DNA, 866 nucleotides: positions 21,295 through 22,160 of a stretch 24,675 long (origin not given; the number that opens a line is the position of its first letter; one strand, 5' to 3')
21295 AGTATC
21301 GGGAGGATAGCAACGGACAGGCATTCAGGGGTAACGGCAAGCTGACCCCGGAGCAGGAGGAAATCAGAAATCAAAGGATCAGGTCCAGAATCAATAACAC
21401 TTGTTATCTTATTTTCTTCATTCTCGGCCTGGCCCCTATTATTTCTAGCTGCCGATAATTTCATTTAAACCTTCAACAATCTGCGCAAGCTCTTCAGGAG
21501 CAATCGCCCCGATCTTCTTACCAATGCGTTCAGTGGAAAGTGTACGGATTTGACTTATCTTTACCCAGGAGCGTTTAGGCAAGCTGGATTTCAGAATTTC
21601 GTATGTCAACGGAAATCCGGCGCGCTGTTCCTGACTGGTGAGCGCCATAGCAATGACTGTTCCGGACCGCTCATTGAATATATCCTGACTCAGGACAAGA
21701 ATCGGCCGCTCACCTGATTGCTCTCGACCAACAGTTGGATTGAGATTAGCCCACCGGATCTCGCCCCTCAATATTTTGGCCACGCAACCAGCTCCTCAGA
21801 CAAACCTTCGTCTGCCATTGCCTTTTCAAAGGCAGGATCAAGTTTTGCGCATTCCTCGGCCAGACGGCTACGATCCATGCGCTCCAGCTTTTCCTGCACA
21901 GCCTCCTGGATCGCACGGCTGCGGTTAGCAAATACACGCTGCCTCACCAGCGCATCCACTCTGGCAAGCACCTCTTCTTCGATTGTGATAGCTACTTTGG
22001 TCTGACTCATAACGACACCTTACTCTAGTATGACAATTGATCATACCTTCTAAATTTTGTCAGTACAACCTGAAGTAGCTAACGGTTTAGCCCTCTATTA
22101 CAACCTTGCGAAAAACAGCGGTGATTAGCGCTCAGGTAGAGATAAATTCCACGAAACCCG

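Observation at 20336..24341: TA island of four modules built from cassette-like units, mostly oriented opposite to the left array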

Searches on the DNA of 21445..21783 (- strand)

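Call 56: search_with_rna_model(model_id=R1, sources=[L024, L027, L030, L031, L032], filters=off, max_evalue=5)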
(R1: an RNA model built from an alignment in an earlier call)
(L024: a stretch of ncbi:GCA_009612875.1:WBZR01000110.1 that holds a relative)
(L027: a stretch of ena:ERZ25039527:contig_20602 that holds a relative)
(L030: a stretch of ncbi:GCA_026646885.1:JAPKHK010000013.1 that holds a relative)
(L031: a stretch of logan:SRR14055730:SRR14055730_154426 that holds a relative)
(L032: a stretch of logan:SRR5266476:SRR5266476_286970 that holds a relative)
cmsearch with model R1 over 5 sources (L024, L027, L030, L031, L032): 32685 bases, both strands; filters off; matches with E-value up to 5: 25.
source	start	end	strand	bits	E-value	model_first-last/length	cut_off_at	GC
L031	1305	1376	+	54.5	3.6e-12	1-77/77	no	0.51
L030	2271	2348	+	53.3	7.1e-12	1-77/77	no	0.65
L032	683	740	+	43.5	2.7e-09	1-77/77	no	0.59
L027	2288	2383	+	37.3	1.1e-07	1-77/77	no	0.57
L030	130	200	+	33.6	1.1e-06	1-77/77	no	0.63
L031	652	749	+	33.1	1.4e-06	1-77/77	no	0.67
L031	1810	1890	+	32.4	2.1e-06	1-77/77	no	0.65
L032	1174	1254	+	32.4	2.1e-06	1-77/77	no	0.65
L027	2972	3029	+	30.3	7.6e-06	1-77/77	no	0.66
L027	5651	5708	+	30.3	7.8e-06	1-77/77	no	0.71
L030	1140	1205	+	28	3.1e-05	1-77/77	no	0.68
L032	1965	2035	+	24.8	0.00021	1-77/77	no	0.68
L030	3349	3419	+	23.7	0.00042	1-77/77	no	0.66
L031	2601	2671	+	23.7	0.00042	1-77/77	no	0.66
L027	1572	1628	+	23.5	0.00047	1-77/77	no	0.58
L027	4334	4397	+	21.7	0.0014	1-77/77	no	0.67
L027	837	893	+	20.7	0.0025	1-77/77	no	0.56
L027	3647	3706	+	19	0.0072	1-77/77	no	0.7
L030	1749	1835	+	13.8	0.16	1-77/77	no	0.66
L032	683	740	-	11.1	0.83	1-77/77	no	0.59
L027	924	943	+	10.8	1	1-77/77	no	0.3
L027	924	943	-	10.8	1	1-77/77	no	0.3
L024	1770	1790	+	8.6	3.8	1-77/77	no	0.43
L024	2620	2640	+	8.6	3.8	1-77/77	no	0.43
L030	2271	2348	-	8.5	4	1-77/77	no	0.65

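Call 83: search_with_rna_model(model_id=R1, sources=[L027, L028, L030, L031, L032, L016, L018, L019, L020, L022, L023], filters=default, max_evalue=0.001, make_alignment=true)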
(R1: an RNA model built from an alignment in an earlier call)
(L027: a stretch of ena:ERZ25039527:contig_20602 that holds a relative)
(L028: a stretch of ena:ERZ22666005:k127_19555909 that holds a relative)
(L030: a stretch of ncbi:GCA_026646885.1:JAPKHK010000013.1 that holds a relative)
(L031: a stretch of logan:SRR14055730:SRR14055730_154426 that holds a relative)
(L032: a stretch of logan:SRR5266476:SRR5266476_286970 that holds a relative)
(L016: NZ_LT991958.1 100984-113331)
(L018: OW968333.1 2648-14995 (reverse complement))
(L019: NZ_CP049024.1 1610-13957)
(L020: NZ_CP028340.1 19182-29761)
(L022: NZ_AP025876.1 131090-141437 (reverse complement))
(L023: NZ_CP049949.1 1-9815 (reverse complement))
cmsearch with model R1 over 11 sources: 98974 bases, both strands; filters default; matches with E-value up to 0.001: 34.
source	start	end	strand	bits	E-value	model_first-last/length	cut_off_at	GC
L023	4236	4295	+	67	5.6e-15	1-77/77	no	0.52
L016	4060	4119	+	64.3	2.8e-14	1-77/77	no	0.58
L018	3365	3434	+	63.7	4e-14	1-77/77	no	0.61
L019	3698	3769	+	63.3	5.2e-14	1-77/77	no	0.64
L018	213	284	+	59.9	4.1e-13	1-77/77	no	0.57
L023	2505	2576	+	58.9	7.5e-13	1-77/77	no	0.67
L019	5839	5898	+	58.8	7.7e-13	1-77/77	no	0.53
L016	2657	2768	+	57.9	1.3e-12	1-77/77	no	0.5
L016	2097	2177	+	57.4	1.8e-12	1-77/77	no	0.57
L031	1305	1376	+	54.5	1.1e-11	1-77/77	no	0.51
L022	4829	4898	+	54.3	1.2e-11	1-77/77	no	0.57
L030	2271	2348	+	53.3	2.1e-11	1-77/77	no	0.65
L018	5828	5898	+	50.9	9.3e-11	1-77/77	no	0.59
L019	4853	4934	+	50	1.6e-10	1-77/77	no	0.51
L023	3491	3580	+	48.9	3.1e-10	1-77/77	no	0.58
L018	1171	1298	+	47.4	7.6e-10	1-77/77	no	0.55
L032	683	740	+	43.5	8.3e-09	1-77/77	no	0.59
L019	4259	4372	+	41.9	2.2e-08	1-77/77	no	0.58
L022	4034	4160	+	41.8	2.3e-08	1-77/77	no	0.49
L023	4785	4898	+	41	3.7e-08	1-77/77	no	0.57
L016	3251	3345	+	40.7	4.4e-08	1-77/77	no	0.56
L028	4153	4210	+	37.6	2.8e-07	1-77/77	no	0.69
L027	2288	2383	+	37.3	3.4e-07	1-77/77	no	0.57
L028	790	885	+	37.3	3.4e-07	1-77/77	no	0.57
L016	5839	5898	+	35.7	9.2e-07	1-77/77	no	0.58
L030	130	200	+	33.6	3.2e-06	1-77/77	no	0.63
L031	652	749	+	33.1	4.2e-06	1-77/77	no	0.67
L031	1810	1890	+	32.4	6.5e-06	1-77/77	no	0.65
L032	1174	1254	+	32.4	6.5e-06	1-77/77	no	0.65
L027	2972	3029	+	30.3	2.3e-05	1-77/77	no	0.66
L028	1474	1531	+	30.3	2.3e-05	1-77/77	no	0.66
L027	5651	5708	+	30.3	2.4e-05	1-77/77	no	0.71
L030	1140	1205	+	28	9.4e-05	1-77/77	no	0.68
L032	1965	2035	+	24.8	0.00064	1-77/77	no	0.68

Alignment A4: 34 matches aligned to the model, 182 columns, each read 5' to 3' on its own strand. Consensus structure (alignment columns), stored with it:
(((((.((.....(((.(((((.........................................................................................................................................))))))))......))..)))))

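Call 84: build_rna_model(alignment_id=A4)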
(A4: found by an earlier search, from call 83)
Model R2 built from alignment A4 (34 sequences, 182 columns); structure: stored with the alignment.
model positions 75; base pairs 15; branch points 0; effective number of sequences 21.23; information 0.753 bits per position. Calibrated on 0.2 Mb of random sequence (short: E-values are rough).
structure used (alignment columns):
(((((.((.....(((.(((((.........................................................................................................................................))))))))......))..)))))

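Call 85: search_with_rna_model(model_id=R2, sources=[window, L006, L001, L024], filters=off, max_evalue=10, show_alignments=0)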
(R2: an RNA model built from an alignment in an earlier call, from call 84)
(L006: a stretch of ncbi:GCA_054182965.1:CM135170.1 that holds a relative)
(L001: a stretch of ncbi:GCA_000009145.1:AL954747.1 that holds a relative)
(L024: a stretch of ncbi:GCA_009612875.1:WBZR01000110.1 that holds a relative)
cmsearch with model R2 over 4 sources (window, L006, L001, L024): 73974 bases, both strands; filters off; matches with E-value up to 10: 21.
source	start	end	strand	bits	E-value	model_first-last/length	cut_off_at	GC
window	1464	1532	+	21.7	0.0019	1-75/75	no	0.55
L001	10478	10546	+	21.7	0.0019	1-75/75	no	0.55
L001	8071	8129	+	20.1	0.0053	1-75/75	no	0.54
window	24268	24339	-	19.2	0.0095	1-75/75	no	0.56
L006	8307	8378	+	19.2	0.0095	1-75/75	no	0.56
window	3400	3483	+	18.4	0.015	1-75/75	no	0.48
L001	12414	12497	+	18.4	0.015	1-75/75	no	0.48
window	4423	4482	+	17.7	0.025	1-75/75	no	0.5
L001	13437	13496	+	17.7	0.025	1-75/75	no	0.5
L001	8637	8679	+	14.8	0.15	1-75/75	no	0.51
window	2914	2973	+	14.3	0.21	1-75/75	no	0.48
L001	11928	11987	+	14.3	0.21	1-75/75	no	0.48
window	951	1028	+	13.2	0.41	1-75/75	no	0.56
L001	9965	10042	+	13.2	0.41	1-75/75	no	0.56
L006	146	219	+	12.4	0.7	16-59/75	no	0.54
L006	12142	12162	+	11.6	1.2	1-75/75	no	0.24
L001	7727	7776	-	10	3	1-75/75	no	0.34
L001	8637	8679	-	9.1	5.5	1-75/75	no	0.51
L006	12142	12162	-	8.3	9.3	1-75/75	no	0.24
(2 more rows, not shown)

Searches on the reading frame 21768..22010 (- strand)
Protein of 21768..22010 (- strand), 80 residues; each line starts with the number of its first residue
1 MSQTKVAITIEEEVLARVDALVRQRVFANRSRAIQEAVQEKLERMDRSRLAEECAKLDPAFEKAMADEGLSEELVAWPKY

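Call 8: search_protein_families(library=pfam, proteins=[window:21768-22010:-], max_evalue=0.01)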
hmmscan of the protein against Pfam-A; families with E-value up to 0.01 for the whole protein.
window:21768-22010:- (80 aa): 2 families
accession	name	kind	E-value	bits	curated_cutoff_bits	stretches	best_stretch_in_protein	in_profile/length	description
PF01402.27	RHH_1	-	3.4e-05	24.1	20.5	1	7-44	3-39/39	Ribbon-helix-helix protein, copG family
PF17723.7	RHH_8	-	0.00026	21.5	25.4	1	3-45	3-45/119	Ribbon-Helix-Helix transcriptional regulator family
